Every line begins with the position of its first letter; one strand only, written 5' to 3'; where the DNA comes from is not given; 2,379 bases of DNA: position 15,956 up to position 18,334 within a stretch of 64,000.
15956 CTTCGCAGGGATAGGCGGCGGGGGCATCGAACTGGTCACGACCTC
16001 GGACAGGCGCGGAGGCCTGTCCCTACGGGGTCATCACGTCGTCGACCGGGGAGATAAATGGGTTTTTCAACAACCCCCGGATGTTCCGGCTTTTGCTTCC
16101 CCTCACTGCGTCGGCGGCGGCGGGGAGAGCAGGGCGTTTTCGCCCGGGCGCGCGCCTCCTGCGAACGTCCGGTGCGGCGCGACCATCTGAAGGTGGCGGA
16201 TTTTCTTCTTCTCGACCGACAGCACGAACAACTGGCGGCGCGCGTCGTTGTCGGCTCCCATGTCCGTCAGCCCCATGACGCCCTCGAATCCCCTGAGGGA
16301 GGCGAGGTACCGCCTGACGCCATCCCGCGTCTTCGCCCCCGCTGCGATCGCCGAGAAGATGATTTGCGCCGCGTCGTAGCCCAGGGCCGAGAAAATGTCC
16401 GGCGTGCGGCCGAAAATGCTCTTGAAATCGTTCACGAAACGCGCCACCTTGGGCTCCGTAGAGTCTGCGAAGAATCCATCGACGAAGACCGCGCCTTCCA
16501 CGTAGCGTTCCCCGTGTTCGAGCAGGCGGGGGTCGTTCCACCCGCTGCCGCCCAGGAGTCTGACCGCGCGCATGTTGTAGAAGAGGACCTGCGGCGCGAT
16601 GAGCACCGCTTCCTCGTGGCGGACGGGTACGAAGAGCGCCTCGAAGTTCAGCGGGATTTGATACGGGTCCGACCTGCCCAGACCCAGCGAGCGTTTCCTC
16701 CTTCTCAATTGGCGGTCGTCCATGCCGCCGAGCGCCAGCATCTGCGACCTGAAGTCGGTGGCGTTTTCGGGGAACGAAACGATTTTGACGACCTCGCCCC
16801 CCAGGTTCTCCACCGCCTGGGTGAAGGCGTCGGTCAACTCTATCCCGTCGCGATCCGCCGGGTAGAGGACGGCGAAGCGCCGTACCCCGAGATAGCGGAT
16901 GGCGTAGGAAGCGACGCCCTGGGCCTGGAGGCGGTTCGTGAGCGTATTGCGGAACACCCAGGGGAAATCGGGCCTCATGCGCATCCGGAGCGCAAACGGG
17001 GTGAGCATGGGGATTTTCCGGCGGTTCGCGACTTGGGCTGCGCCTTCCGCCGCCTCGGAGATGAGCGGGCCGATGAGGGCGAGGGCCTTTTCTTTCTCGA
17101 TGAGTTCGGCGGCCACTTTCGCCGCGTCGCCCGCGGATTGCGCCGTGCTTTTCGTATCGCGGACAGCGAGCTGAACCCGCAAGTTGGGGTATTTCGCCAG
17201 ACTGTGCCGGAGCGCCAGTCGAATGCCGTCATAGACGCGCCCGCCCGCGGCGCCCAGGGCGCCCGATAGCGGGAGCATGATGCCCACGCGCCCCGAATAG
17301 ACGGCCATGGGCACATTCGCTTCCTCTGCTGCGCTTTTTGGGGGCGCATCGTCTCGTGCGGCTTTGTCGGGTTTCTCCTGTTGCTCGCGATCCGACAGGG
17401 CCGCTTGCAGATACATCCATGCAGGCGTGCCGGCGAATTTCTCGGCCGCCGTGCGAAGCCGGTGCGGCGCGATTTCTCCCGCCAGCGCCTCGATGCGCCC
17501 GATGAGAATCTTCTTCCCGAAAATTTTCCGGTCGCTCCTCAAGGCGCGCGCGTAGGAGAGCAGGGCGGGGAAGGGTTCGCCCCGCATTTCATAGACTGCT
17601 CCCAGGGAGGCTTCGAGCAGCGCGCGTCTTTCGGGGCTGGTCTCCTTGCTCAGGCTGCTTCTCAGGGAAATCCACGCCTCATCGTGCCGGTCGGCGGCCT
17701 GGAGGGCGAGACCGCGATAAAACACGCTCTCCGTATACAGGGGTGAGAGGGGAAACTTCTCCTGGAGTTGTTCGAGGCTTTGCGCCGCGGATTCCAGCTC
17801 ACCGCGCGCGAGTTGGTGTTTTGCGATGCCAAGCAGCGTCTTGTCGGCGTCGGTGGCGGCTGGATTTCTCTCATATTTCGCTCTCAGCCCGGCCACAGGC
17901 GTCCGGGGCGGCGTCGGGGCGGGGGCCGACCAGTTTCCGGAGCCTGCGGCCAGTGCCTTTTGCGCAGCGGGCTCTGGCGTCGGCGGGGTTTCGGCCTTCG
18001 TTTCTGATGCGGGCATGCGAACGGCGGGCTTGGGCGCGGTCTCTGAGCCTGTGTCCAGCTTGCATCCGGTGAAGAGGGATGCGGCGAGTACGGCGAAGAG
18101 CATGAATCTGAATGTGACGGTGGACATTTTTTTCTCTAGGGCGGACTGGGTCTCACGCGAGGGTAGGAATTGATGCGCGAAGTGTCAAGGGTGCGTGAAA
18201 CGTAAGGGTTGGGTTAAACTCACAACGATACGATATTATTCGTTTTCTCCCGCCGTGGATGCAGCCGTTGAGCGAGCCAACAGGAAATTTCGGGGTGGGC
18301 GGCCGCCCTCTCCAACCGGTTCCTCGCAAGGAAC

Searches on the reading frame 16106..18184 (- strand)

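Call 32: search_protein_families(library=pfam, proteins=[window:16106-18184:-], max_evalue=0.01)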
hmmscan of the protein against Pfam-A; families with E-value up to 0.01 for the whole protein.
window:16106-18184:- (693 aa): 4 families
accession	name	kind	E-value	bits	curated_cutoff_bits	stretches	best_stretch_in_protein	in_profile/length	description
PF13458.12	Peripla_BP_6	-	1.1e-44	154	31.7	2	299-485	3-186/343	Periplasmic binding protein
PF01094.35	ANF_receptor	-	1.8e-14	54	25.4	1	322-475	7-159/353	Receptor family ligand binding region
PF13432.12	TPR_16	-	0.0045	17.8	32.7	1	119-170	2-50/65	Tetratricopeptide repeat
PF21775.3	PutA_1st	-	0.0073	16.2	27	0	242-262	7-27/33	PutA, RHH domain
